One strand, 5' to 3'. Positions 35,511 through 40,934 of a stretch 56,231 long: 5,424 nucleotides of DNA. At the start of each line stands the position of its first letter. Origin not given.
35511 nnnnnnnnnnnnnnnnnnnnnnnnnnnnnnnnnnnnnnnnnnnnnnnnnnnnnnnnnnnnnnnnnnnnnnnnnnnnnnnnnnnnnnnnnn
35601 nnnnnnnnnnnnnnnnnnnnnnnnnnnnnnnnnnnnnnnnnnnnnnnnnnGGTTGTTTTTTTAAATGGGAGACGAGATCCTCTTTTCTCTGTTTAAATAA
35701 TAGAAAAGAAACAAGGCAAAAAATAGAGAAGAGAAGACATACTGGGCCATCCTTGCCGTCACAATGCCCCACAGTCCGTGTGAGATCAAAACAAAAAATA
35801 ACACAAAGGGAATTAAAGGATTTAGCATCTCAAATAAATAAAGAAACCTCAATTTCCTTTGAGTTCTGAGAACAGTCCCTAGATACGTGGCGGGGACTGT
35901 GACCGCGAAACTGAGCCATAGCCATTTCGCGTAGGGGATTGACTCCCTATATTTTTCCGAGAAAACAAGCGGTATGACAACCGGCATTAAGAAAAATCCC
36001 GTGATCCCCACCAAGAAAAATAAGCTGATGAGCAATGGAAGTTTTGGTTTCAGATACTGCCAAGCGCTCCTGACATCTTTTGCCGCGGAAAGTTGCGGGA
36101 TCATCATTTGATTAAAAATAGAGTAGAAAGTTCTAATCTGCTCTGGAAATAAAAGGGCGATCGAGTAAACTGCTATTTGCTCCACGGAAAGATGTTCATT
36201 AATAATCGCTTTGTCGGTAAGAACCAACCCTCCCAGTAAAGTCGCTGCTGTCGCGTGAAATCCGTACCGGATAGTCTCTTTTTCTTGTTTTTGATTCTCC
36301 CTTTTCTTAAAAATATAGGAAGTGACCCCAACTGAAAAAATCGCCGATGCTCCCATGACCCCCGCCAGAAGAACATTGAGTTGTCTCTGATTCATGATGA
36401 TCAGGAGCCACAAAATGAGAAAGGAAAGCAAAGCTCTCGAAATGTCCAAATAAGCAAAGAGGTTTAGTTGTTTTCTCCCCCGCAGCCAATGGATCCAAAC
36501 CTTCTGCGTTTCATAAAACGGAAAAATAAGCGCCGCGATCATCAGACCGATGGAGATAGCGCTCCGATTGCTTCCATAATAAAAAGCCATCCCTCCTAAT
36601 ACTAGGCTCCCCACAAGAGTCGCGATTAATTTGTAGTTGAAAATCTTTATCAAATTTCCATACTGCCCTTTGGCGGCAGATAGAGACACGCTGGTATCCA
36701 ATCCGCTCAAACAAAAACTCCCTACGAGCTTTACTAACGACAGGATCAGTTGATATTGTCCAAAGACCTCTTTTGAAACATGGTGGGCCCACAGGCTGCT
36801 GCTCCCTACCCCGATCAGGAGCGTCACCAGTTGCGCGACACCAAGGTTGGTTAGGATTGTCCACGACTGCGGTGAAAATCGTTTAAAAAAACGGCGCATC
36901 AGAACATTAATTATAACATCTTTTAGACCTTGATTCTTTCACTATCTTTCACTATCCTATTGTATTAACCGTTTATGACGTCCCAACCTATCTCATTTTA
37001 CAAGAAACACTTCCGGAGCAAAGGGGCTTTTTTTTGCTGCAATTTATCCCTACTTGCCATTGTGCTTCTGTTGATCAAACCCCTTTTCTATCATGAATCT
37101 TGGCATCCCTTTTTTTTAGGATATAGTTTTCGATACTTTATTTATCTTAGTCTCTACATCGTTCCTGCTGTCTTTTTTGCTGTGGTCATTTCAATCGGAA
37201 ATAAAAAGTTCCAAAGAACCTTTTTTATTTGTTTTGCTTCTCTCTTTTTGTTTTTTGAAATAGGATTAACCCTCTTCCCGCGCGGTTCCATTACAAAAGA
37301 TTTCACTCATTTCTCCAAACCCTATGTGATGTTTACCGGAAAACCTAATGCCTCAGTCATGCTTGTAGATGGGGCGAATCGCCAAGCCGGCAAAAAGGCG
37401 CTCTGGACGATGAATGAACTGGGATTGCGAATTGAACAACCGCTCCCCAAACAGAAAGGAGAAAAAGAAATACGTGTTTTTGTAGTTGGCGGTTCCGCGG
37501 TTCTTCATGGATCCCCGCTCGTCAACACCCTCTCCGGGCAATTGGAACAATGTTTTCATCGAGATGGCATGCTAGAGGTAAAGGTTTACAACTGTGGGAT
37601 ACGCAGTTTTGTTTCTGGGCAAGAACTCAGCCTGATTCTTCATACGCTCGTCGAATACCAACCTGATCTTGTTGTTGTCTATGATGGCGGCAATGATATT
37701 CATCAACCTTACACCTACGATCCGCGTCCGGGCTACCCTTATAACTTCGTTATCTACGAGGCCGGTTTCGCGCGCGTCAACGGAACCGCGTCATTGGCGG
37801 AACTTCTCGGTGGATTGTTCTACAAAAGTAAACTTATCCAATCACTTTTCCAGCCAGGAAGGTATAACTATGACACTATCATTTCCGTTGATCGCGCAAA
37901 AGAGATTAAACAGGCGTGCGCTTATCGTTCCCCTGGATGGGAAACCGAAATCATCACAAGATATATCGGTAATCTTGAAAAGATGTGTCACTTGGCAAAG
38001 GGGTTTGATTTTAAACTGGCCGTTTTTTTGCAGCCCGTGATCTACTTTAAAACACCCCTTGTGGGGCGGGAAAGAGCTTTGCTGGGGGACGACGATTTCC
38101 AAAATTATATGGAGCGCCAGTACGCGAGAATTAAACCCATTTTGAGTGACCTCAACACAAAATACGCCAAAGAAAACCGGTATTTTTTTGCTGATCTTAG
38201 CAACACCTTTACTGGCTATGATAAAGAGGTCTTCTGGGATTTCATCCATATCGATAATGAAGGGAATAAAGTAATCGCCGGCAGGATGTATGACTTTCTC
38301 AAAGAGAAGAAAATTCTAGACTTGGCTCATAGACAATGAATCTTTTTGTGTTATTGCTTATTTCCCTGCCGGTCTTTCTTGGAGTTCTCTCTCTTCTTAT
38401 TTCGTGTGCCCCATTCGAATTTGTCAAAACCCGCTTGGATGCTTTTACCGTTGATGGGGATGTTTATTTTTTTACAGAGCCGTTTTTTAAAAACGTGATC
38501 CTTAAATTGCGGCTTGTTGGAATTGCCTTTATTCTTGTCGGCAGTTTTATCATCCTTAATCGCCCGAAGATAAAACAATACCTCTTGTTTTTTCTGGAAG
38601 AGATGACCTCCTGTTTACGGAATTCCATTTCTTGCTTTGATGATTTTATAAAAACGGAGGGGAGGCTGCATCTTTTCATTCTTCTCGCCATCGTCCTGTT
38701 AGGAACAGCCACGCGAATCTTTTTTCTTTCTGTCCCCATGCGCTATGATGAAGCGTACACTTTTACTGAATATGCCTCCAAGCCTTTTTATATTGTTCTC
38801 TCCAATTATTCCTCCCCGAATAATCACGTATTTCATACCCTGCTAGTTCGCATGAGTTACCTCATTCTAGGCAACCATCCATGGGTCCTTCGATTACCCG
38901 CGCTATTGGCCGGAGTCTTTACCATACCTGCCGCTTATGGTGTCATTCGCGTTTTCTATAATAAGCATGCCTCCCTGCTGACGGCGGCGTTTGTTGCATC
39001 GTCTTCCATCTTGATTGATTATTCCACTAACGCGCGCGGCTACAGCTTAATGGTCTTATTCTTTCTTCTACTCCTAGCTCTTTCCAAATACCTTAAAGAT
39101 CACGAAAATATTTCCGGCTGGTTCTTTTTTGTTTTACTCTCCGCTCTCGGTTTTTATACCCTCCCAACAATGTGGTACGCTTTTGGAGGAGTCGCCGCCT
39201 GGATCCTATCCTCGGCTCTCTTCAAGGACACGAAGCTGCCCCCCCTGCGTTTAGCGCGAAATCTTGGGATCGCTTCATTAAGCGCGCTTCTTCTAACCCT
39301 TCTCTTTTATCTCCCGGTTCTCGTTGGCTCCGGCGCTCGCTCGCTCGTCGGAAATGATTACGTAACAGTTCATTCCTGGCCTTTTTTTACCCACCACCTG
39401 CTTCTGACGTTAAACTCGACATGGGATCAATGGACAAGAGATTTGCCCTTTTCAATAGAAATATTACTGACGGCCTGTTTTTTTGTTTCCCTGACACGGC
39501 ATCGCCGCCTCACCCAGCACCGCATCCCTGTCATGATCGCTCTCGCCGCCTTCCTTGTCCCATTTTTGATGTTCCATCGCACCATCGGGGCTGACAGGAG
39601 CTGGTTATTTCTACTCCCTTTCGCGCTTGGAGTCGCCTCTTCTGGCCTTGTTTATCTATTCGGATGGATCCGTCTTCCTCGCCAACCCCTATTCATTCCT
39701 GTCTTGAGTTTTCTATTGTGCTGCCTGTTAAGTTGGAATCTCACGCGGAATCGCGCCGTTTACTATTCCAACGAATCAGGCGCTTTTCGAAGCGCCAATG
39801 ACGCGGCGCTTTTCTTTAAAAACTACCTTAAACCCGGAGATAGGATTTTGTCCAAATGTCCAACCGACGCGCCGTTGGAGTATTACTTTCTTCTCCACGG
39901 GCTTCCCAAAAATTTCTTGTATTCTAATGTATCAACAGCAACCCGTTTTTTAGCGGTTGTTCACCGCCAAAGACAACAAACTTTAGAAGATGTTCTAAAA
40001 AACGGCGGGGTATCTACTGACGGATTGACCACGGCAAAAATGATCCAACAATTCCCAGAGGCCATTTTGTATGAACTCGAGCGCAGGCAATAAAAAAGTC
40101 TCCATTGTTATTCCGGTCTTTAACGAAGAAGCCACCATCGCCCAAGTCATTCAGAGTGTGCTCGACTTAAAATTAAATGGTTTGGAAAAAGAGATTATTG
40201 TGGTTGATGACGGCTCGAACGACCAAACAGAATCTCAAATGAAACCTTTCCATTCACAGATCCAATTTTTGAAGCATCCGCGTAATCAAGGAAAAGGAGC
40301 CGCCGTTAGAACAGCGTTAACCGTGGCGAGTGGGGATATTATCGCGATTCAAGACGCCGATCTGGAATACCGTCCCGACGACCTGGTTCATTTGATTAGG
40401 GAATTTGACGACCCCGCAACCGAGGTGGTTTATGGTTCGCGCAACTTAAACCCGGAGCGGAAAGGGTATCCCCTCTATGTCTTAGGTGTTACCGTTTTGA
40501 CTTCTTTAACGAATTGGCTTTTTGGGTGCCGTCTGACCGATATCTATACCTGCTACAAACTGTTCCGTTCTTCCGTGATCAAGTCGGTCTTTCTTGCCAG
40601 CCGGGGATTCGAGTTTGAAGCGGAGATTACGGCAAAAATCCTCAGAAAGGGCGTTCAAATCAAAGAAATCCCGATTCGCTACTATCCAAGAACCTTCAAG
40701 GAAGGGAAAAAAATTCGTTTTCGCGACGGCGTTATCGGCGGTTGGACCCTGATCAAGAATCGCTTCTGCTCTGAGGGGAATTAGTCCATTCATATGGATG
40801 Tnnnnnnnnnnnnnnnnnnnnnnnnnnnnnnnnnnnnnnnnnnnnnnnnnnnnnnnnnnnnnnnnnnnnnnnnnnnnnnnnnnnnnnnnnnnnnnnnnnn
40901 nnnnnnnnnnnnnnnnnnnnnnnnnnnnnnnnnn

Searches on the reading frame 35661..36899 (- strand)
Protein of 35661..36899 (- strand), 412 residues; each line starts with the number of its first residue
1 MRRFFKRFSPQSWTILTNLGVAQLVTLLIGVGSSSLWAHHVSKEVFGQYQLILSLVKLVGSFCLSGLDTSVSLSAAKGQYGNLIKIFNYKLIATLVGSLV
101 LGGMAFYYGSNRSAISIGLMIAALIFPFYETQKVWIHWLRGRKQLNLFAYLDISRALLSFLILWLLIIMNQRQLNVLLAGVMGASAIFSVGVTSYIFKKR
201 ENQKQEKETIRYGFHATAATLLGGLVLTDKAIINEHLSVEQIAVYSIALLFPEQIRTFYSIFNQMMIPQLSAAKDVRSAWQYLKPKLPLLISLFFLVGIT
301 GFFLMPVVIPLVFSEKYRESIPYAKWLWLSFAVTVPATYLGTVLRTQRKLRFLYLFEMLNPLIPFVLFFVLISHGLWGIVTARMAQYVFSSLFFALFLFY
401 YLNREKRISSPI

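Call 5: search_protein_families(library=pfam, proteins=[window:35661-36899:-])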
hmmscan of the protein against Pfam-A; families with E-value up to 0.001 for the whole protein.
window:35661-36899:- (412 aa): 1 family
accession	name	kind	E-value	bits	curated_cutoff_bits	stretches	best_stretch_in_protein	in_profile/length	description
PF01943.22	Polysacc_synt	-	9.2e-05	22.4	28.2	1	19-246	8-245/274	Polysaccharide biosynthesis protein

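Call 56: search_protein_families(library=ncbifam, proteins=[window:35661-36899:-], max_evalue=0.000001)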
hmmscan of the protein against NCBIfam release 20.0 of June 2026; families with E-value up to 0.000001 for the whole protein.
window:35661-36899:- (412 aa): 0 families

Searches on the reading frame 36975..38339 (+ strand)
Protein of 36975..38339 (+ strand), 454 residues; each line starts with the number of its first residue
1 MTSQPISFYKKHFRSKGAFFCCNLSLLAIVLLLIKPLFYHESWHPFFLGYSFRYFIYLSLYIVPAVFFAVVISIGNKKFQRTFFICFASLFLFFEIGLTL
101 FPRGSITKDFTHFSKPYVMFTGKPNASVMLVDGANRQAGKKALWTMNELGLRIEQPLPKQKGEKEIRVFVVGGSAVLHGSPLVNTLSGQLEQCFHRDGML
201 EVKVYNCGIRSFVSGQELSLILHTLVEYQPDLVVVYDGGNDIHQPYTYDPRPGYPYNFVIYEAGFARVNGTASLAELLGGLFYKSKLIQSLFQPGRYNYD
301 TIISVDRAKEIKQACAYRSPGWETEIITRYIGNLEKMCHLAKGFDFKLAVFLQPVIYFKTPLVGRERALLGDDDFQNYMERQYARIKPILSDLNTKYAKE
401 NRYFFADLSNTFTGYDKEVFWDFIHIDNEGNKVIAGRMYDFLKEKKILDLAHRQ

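Call 5: search_protein_families(library=pfam, proteins=[window:36975-38339:+])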
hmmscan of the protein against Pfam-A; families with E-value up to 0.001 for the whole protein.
window:36975-38339:+ (454 aa): 2 families
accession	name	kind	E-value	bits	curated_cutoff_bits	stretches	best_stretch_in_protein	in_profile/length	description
PF00657.28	Lipase_GDSL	-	1.2e-05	26.1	23.6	0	324-435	104-205/208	GDSL-like Lipase/Acylhydrolase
PF13472.12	Lipase_GDSL_2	-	0.00061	20.8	32.9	0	188-298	21-88/178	GDSL-like Lipase/Acylhydrolase family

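Call 56: search_protein_families(library=ncbifam, proteins=[window:36975-38339:+], max_evalue=0.000001)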
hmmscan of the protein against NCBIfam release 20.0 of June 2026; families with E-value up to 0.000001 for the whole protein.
window:36975-38339:+ (454 aa): 0 families

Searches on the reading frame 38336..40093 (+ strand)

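Call 5: search_protein_families(library=pfam, proteins=[window:38336-40093:+])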
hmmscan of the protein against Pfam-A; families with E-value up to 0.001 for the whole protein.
window:38336-40093:+ (585 aa): 1 family
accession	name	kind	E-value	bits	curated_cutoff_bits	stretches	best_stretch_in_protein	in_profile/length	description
PF13231.12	PMT_2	-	4.1e-09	37.3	26.1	1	167-293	6-132/160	Dolichyl-phosphate-mannose-protein mannosyltransferase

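Call 56: search_protein_families(library=ncbifam, proteins=[window:38336-40093:+], max_evalue=0.000001)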
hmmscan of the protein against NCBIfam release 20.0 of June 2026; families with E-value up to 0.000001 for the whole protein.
window:38336-40093:+ (585 aa): 0 families

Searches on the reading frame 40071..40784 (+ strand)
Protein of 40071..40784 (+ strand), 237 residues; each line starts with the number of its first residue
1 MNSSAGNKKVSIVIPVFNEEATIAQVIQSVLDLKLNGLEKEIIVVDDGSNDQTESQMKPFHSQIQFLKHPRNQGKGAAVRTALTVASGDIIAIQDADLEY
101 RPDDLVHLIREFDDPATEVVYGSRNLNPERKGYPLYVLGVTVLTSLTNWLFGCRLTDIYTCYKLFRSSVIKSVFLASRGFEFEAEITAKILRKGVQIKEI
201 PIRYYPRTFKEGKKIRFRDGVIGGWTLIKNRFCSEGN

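Call 5: search_protein_families(library=pfam, proteins=[window:40071-40784:+])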
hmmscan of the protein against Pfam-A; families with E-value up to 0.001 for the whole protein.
window:40071-40784:+ (237 aa): 3 families
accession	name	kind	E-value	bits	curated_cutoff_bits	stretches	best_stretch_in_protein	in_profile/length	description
PF00535.33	Glycos_transf_2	-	2.9e-34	118.9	23.3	1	11-171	1-165/168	Glycosyl transferase family 2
PF13641.12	Glyco_tranf_2_3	-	6.7e-05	23.4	27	1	10-131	3-129/230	Glycosyltransferase like family 2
PF10111.15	Glyco_tranf_2_2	-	0.00048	20.1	27.3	1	11-109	1-103/276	Glycosyltransferase like family 2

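Call 56: search_protein_families(library=ncbifam, proteins=[window:40071-40784:+], max_evalue=0.000001)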
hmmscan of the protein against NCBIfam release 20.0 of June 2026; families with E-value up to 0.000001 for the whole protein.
window:40071-40784:+ (237 aa): 18 families
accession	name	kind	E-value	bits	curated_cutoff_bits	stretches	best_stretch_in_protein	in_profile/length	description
TIGR04182.1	glyco_TIGR04182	equivalog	4.7e-32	111.5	325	1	9-229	1-216/293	S-layer glycoprotein N-glycosyltransferase AglJ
TIGR03965.1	mycofact_glyco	equivalog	1.9e-19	69.9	280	1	7-121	73-188/467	mycofactocin biosynthesis glycosyltransferase MftF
NF047588.1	GlcsyltransPgfSStrep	equivalog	3e-19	69.4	500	1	9-174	2-168/308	glycosyltransferase PgfS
TIGR03937.1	PgaC_IcaA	equivalog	1.4e-18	67.1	422.3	1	6-115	43-154/407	poly-beta-1,6-N-acetyl-D-glucosamine synthase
NF058614.1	PPMAGASynPpgS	equivalog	2.5e-18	66.4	370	1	10-203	2-195/226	polyprenyl-phospho-N-acetylgalactosaminyl synthase PpgS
NF010496.0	PRK13915.1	equivalog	1.2e-17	63.9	262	1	6-106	29-135/307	glucosyl-3-phosphoglycerate synthase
NF041875.1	EPS_EpsD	equivalog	2e-15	57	370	1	10-137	1-129/325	exopolysaccharide biosynthesis glycosyltransferase EpsD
NF041391.1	DPhHxTase_Halo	equivalog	3.5e-15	55.6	375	1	16-208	3-187/213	dolichyl-phosphate hexose transferase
NF007482.0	PRK10073.1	equivalog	8e-15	54.7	423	1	7-107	5-105/334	glycosyltransferase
NF007986.1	PRK10714.1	equivalog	1.4e-14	53.8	529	1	8-212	6-208/316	undecaprenyl-phosphate 4-deoxy-4-formamido-L-arabinose transferase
TIGR04283.1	glyco_like_mftF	equivalog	1.9e-13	50.6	182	1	10-121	1-106/221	TIGR04283 family arsenosugar biosynthesis glycosyltransferase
NF047683.1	TeichurnBiosyTuaG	equivalog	3e-12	46.7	400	1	7-109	5-108/252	teichuronic acid biosynthesis protein TuaG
TIGR04242.1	nodulat_NodC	equivalog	2.3e-10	40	550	1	8-123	48-167/395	chitooligosaccharide synthase NodC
NF053739.1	GlytfEpsEBac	equivalog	3.2e-10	39.5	450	1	9-97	2-92/265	glycosyltransferase EpsE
NF050050.1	ProtGlycPglI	equivalog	4e-09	36.3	500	1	9-114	3-110/306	GalNAc(5)-diNAcBac-PP-undecaprenol beta-1,3-glucosyltransferase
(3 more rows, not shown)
